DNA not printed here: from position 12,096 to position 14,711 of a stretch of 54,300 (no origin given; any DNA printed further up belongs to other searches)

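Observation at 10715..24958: Mce lipid-transport operon fused into a single translationally coupled 12-gene unit with an MMPL-like protein, a parvulin foldase and a 2-TM peptide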

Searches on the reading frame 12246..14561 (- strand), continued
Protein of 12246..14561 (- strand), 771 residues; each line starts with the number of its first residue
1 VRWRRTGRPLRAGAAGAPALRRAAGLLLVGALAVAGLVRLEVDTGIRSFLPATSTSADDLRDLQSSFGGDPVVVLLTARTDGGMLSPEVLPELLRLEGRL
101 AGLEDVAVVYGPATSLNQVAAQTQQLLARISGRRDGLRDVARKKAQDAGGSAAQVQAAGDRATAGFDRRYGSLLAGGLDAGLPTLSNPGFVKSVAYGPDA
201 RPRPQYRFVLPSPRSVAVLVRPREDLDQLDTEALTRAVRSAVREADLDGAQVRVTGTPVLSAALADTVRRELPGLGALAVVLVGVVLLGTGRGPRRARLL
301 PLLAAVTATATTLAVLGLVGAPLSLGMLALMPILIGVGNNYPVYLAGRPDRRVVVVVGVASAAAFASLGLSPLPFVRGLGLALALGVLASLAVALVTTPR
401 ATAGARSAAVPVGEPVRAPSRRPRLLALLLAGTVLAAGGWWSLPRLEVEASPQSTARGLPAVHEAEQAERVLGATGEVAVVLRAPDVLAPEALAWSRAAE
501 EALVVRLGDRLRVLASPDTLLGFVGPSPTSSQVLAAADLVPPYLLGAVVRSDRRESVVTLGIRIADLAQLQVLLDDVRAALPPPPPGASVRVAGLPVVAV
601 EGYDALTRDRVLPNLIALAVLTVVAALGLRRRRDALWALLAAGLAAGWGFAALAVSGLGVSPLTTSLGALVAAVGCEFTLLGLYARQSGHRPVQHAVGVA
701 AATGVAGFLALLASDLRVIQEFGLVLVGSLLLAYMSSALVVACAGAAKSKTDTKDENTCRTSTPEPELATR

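Call 61: search_protein_families(library=pfam, proteins=[L004:13788-14642:+, L004:14669-15562:+, L004:15595-15981:+, L004:16013-17359:+, L004:17406-17933:+, L004:18238-18627:+, L004:18624-18938:+, L004:18935-20164:+, L004:20196-21059:+, L002:18580-18873:+], max_evalue=0.00001)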
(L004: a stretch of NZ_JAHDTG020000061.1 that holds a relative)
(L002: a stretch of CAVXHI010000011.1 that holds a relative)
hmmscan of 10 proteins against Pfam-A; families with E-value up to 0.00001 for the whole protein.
L004:13788-14642:+ (284 aa): 2 families
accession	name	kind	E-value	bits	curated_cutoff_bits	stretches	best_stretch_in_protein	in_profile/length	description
PF00106.31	adh_short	-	6.4e-44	150.2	26.6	1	21-208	2-189/195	short chain dehydrogenase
PF13561.12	adh_short_C2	-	1.5e-37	129.9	27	1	28-270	3-235/236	Enoyl-(Acyl carrier protein) reductase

L004:14669-15562:+ (297 aa): 2 families
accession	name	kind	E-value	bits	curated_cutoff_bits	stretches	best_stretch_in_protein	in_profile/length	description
PF00903.31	Glyoxalase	-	1.5e-22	80.7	20.6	1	145-257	2-121/121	Glyoxalase/Bleomycin resistance protein/Dioxygenase superfamily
PF22632.2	BphC_D1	-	1.6e-11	44.3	27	1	5-57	1-51/51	Dihydroxybiphenyl dioxygenase BphC D1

L004:15595-15981:+ (128 aa): 1 family
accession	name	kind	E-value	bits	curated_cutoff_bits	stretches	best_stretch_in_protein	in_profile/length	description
PF02036.22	SCP2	-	2.6e-09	37.8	21.3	1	30-115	18-101/101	SCP-2 sterol transfer family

L004:16013-17359:+ (448 aa): 2 families
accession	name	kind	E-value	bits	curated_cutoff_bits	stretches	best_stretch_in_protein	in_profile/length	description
PF00848.25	Ring_hydroxyl_A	-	9.3e-21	75.1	24.9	1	193-434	8-207/208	Ring hydroxylating alpha subunit (catalytic domain)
PF00355.32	Rieske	-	7.8e-18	64.6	20.3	1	43-125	1-81/88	Rieske [2Fe-2S] domain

L004:17406-17933:+ (175 aa): 2 families
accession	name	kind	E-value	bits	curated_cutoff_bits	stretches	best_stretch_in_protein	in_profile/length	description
PF00866.24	Ring_hydroxyl_B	-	8.3e-43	146.3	27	1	25-166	1-142/144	Ring hydroxylating beta subunit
PF13577.12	SnoaL_4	-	7e-09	36.2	24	1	17-158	7-126/126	SnoaL-like domain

L004:18238-18627:+ (129 aa): 0 families

L004:18624-18938:+ (104 aa): 2 families
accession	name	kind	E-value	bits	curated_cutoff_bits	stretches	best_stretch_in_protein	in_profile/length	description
PF00355.32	Rieske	-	1.2e-16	60.9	20.3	1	10-91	6-87/88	Rieske [2Fe-2S] domain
PF13806.12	Rieske_2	-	9.4e-09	35.6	27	1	10-102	6-103/104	Rieske-like [2Fe-2S] domain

L004:18935-20164:+ (409 aa): 4 families
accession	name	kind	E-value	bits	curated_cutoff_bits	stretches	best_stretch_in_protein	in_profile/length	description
PF07992.20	Pyr_redox_2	-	5.6e-58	197.1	26.1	1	9-306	3-291/291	Pyridine nucleotide-disulphide oxidoreductase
PF14759.12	Reductase_C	-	1.1e-29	103.2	25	1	325-409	1-85/85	Reductase C-terminal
PF00070.33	Pyr_redox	-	2.5e-17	63.6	22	1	151-230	1-81/82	Pyridine nucleotide-disulphide oxidoreductase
PF13738.12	Pyr_redox_3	-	6.3e-07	29.4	30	1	149-259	164-281/305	Pyridine nucleotide-disulphide oxidoreductase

L004:20196-21059:+ (287 aa): 3 families
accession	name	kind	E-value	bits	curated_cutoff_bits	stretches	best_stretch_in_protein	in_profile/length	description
PF00561.26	Abhydrolase_1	-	3.7e-33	115.6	25.8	1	35-270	3-243/245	alpha/beta hydrolase fold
PF12697.13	Abhydrolase_6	-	5.6e-24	86.5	26.3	1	35-277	1-216/217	Alpha/beta hydrolase family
PF12146.15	Hydrolase_4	-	3.5e-13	49.8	27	1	34-266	6-233/239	Serine aminopeptidase, S33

L002:18580-18873:+ (97 aa): 0 families

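Call 62: search_protein_families(library=pfam, proteins=[L031:13784-14938:+, L031:15028-16323:+, L031:16414-17679:+, L031:17690-18016:+, L031:18206-19657:+, L065:16270-17325:+, L065:17327-18847:+, L065:18844-19044:+, L065:19116-20324:+, L044:17131-18270:+], max_evalue=0.00001)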
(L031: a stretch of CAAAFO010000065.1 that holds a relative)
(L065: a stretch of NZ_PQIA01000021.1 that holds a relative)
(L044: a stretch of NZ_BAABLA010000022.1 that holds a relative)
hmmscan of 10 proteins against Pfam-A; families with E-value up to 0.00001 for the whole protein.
L031:13784-14938:+ (384 aa): 4 families
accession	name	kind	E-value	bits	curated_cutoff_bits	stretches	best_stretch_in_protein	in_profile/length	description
PF08240.17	ADH_N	-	2.5e-24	86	23.5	1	43-172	2-104/104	Alcohol dehydrogenase GroES-like domain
PF00107.32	ADH_zinc_N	-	1.2e-20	74.3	31.8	1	212-337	1-121/129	Zinc-binding dehydrogenase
PF16912.11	Glu_dehyd_C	-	2.5e-09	37.4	34.9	1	193-380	23-209/211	Glucose dehydrogenase C-terminus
PF13602.12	ADH_zinc_N_2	-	1.4e-06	29.7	27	1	245-376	1-129/134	Zinc-binding dehydrogenase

L031:15028-16323:+ (431 aa): 1 family
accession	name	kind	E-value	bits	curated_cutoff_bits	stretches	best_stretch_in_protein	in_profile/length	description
PF00067.27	p450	-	4.9e-29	101.8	22.8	1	105-414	86-446/462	Cytochrome P450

L031:16414-17679:+ (421 aa): 8 families
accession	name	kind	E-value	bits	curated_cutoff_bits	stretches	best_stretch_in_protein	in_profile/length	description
PF07992.20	Pyr_redox_2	-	8e-68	229.4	26.1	1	18-317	2-291/291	Pyridine nucleotide-disulphide oxidoreductase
PF14759.12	Reductase_C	-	5e-25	88.3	25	1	336-418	1-83/85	Reductase C-terminal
PF00070.33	Pyr_redox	-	4e-24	85.4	22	1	160-241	1-81/82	Pyridine nucleotide-disulphide oxidoreductase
PF13450.12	NAD_binding_8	-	5.7e-10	39.8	21.9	0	163-219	1-53/68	NAD(P)-binding Rossmann-like domain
PF01266.30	DAO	-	1.5e-08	35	27.9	0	161-193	2-34/353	FAD dependent oxidoreductase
PF13738.12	Pyr_redox_3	-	1.6e-07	31.3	30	0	82-212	91-216/305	Pyridine nucleotide-disulphide oxidoreductase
PF03486.20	HI0933_like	-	3.5e-06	27.1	50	0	161-197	3-39/244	HI0933-like protein Rossmann domain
PF01262.27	AlaDh_PNT_C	-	5.5e-06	26.4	23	0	158-213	28-84/214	Alanine dehydrogenase/PNT, C-terminal domain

L031:17690-18016:+ (108 aa): 1 family
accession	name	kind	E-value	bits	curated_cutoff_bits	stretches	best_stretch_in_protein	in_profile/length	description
PF00111.32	Fer2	-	7.9e-10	39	21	1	12-92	4-76/77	2Fe-2S iron-sulfur cluster binding domain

L031:18206-19657:+ (483 aa): 1 family
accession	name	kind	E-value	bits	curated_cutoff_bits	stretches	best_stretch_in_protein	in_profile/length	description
PF00171.27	Aldedh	-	1.3e-157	525.6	23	1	16-479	1-461/461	Aldehyde dehydrogenase family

L065:16270-17325:+ (351 aa): 4 families
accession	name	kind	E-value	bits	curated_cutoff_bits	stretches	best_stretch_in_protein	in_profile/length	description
PF08240.17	ADH_N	-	1.2e-25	90.2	23.5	1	28-137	2-100/104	Alcohol dehydrogenase GroES-like domain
PF00107.32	ADH_zinc_N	-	1.3e-22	80.6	31.8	1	183-294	1-111/129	Zinc-binding dehydrogenase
PF16912.11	Glu_dehyd_C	-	6.1e-11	42.6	34.9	1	170-347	28-209/211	Glucose dehydrogenase C-terminus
PF13602.12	ADH_zinc_N_2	-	6.8e-09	37.2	27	1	224-347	8-134/134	Zinc-binding dehydrogenase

L065:17327-18847:+ (506 aa): 1 family
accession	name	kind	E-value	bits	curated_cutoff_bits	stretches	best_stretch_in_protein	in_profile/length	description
PF00171.27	Aldedh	-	3.2e-174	580.3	23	1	18-480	7-461/461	Aldehyde dehydrogenase family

L065:18844-19044:+ (66 aa): 2 families
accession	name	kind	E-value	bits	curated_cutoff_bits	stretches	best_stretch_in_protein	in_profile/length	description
PF13459.11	Fer4_15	-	4.2e-12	47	22.4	1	6-63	1-65/66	4Fe-4S single cluster domain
PF13370.11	Fer4_13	-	4.5e-11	43.7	24.5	1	8-62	1-56/58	4Fe-4S single cluster domain of Ferredoxin I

L065:19116-20324:+ (402 aa): 3 families
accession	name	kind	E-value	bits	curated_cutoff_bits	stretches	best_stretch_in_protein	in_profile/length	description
PF07992.20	Pyr_redox_2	-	2.9e-60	204.6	26.1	1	4-303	2-291/291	Pyridine nucleotide-disulphide oxidoreductase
PF00070.33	Pyr_redox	-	4.4e-16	59.6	22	1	145-224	1-81/82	Pyridine nucleotide-disulphide oxidoreductase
PF14759.12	Reductase_C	-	7.3e-14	52.5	25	1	324-390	1-71/85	Reductase C-terminal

L044:17131-18270:+ (379 aa): 3 families
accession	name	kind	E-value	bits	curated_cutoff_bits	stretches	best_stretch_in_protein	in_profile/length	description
PF08240.17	ADH_N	-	8.8e-27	93.8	23.5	1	38-165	2-103/104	Alcohol dehydrogenase GroES-like domain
PF00107.32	ADH_zinc_N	-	5.1e-22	78.6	31.8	1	206-337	1-124/129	Zinc-binding dehydrogenase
PF16912.11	Glu_dehyd_C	-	8.3e-06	25.9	34.9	0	197-366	32-200/211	Glucose dehydrogenase C-terminus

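Call 64: search_solved_structures(query=L031:15028-16323:+, max_evalue=1e-20)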
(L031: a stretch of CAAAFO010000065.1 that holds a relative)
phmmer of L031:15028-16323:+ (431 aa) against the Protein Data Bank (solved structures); distinct sequences matched with E-value up to 1e-20: 378 (the best 60 are shown).
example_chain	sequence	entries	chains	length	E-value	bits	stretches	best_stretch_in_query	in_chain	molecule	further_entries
7v40_A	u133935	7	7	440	5.1e-163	545.9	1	2-429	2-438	p450tol monooxygenase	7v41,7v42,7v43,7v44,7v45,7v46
8euh_A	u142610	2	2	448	5e-161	539.3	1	5-431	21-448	Cytochrome P450-terp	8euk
1cpt_A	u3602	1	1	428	6.7e-161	538.9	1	6-431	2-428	CYTOCHROME P450-TERP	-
8eul_A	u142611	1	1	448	6.4e-160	535.7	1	5-431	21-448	Cytochrome P450-terp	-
3tkt_A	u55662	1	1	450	9.4e-110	370.4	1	5-429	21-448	Cytochrome P450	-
8vxi_A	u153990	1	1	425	5.4e-99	335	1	31-431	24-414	CYP125MRCA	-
8vxg_A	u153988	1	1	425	6.9e-98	331.3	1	31-431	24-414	CYP125MRCA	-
6bld_A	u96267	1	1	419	1.8e-67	231.2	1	50-428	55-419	Cytochrome P450 268A2 Cyp268A2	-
8b2p_A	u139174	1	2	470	5.3e-64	219.7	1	34-429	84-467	Cytochrome P450 alkane hydroxylase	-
4l0e_A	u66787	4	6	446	3e-62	213.9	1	11-428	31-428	P450 monooxygenase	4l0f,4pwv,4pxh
2wm4_A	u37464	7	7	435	2.3e-61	211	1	32-428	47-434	PUTATIVE CYTOCHROME P450 124 | Methyl-branched lipid omega-hydroxylase | CYP124 in complex with inhibitor carbethoxyhexyl imidazole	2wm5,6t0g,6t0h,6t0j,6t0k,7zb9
6t0f_A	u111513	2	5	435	2.4e-61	210.9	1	32-428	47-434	Methyl-branched lipid omega-hydroxylase | CYP124 in complex with inhibitor compound 5'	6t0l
8fjo_A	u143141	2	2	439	3.8e-60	207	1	43-429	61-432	Cytochrome P450 124A1, Cyp124A1 | Cytochrome P450 124A1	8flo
6cvc_A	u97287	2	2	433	4.2e-60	206.8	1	43-429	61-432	Cytochrome P450 124A1, Cyp124A1 | Cytochrome P450 124A1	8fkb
8gdi_A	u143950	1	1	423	6e-60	206.3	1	43-428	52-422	Cytochrome P450 124A1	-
5dqn_A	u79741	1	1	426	6.1e-60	206.3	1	52-429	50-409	Cytochrome P450 CYP125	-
4apy_A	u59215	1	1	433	9.4e-60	205.7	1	52-429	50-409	P450 HEME-THIOLATE PROTEIN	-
5fyf_A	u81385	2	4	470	1.5e-59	205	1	34-429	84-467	CYTOCHROME P450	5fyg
9kki_A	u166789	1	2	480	5.7e-59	203.1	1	34-429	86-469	Cytochrome P450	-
8hgd_B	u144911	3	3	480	5.7e-59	203.1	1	34-429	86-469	Cytochrome P450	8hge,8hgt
9uy0_A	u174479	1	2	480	7.8e-59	202.7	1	34-429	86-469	Cytochrome P450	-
9ixl_B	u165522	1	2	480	2e-58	201.3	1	34-429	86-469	Cytochrome P450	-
5li6_A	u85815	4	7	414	8.7e-58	199.2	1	102-426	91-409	Putative cytochrome P450 126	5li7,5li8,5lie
2xkr_A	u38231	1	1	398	1.6e-57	198.4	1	32-430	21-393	PUTATIVE CYTOCHROME P450 142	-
6hqw_A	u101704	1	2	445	2e-57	198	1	35-430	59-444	Cytochrome P450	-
2yoo_A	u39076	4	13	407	5.9e-57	196.5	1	33-430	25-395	P450 HEME-THIOLATE PROTEIN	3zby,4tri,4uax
2xn8_A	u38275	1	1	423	2.9e-56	194.2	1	54-429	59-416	PUTATIVE CYTOCHROME P450 125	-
2xc3_A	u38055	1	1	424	2.9e-56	194.2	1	54-429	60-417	PUTATIVE CYTOCHROME P450 125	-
2x5l_A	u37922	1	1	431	3.1e-56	194.1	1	54-429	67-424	PUTATIVE CYTOCHROME P450 125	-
3ivy_A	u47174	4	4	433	3.2e-56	194.1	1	54-429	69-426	Cytochrome P450 CYP125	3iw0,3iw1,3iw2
2x5w_A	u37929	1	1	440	3.3e-56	194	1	54-429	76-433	PUTATIVE CYTOCHROME P450 125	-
7ant_A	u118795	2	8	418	5e-56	193.4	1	30-428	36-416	Cytochrome P450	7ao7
3rwl_A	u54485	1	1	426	9.8e-56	192.5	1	34-427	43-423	Cytochrome P450 alkane hydroxylase 1 CYP153A7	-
7smz_A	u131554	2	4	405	3.4e-55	190.7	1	33-430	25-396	Cytochrome P450 142A3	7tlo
5ofq_A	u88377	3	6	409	1.9e-54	188.2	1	104-429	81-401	Cytochrome P450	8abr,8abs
7sh5_A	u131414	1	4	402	3.2e-54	187.5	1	33-430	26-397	Cytochrome P450 142A3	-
6hqd_A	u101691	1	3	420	3.9e-54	187.2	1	32-428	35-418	Cytochrome P450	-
9vfd_A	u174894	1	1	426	3.9e-54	187.2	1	32-428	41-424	Cytochrome P450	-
4rm4_A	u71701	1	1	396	6.7e-54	186.4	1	95-402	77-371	Cytochrome P450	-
3ejb_B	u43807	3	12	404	9.3e-54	185.9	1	104-428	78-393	Biotin biosynthesis cytochrome P450-like enzyme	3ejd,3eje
7y97_A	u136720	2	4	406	1.4e-53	185.3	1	95-414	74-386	Cytochrome P450 monooxygenase YjiB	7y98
7y9o_A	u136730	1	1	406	4e-53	183.9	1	95-420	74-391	Cytochrome P450 monooxygenase YjiB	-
4yzr_A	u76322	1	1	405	9.2e-53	182.7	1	49-430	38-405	Polyketide biosynthesis cytochrome P450 PksS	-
6hqg_A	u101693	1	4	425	7.3e-52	179.7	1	34-426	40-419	Cytochrome P450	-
5z9i_A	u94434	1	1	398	2.2e-51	178.1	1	31-426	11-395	Putative P450-like enzyme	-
6gmf_A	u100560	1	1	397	1.5e-50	175.3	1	105-430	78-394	Putative cytochrome P450 hydroxylase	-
5z9j_A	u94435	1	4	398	1.6e-50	175.3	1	31-426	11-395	Putative P450-like enzyme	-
5l90_A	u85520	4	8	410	2.4e-49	171.4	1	32-427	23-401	Cytochrome P450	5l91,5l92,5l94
9vgm_A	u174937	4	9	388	2.9e-49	171.1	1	55-404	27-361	Cytochrome P450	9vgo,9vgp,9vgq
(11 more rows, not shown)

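Call 90: find_encoding_contigs(protein=P0001, flank=3000, max_places=3)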
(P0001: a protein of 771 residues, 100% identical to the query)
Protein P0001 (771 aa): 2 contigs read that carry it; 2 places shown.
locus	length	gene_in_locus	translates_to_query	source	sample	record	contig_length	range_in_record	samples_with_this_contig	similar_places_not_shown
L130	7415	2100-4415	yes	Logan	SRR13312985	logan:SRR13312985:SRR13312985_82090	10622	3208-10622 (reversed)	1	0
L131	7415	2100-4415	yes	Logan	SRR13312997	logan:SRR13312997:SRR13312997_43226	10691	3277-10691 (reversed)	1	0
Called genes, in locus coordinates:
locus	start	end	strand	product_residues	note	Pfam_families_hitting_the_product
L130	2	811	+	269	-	?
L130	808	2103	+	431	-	PF02470:MlaD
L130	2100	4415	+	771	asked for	PF03176:MMPL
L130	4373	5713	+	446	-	PF13624:SurA_N_3, PF13145:Rotamase_2, PF13616:Rotamase_3, PF00639:Rotamase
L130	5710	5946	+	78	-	-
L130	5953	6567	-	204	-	PF00072:Response_reg, PF00196:GerE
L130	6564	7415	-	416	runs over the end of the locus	PF01590:GAF (weak), PF07730:HisKA_3, PF02518:HATPase_c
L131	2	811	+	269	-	?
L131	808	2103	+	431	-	PF02470:MlaD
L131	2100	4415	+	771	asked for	PF03176:MMPL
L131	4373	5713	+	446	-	PF13624:SurA_N_3, PF13145:Rotamase_2, PF13616:Rotamase_3, PF00639:Rotamase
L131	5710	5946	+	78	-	-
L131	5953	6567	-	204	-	PF00072:Response_reg, PF00196:GerE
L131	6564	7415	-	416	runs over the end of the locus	PF01590:GAF (weak), PF07730:HisKA_3, PF02518:HATPase_c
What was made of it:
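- Checked: They start the parvulin gene 39 nt further upstream, at GTG 12288, so it still overlaps the RND gene (call 90).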
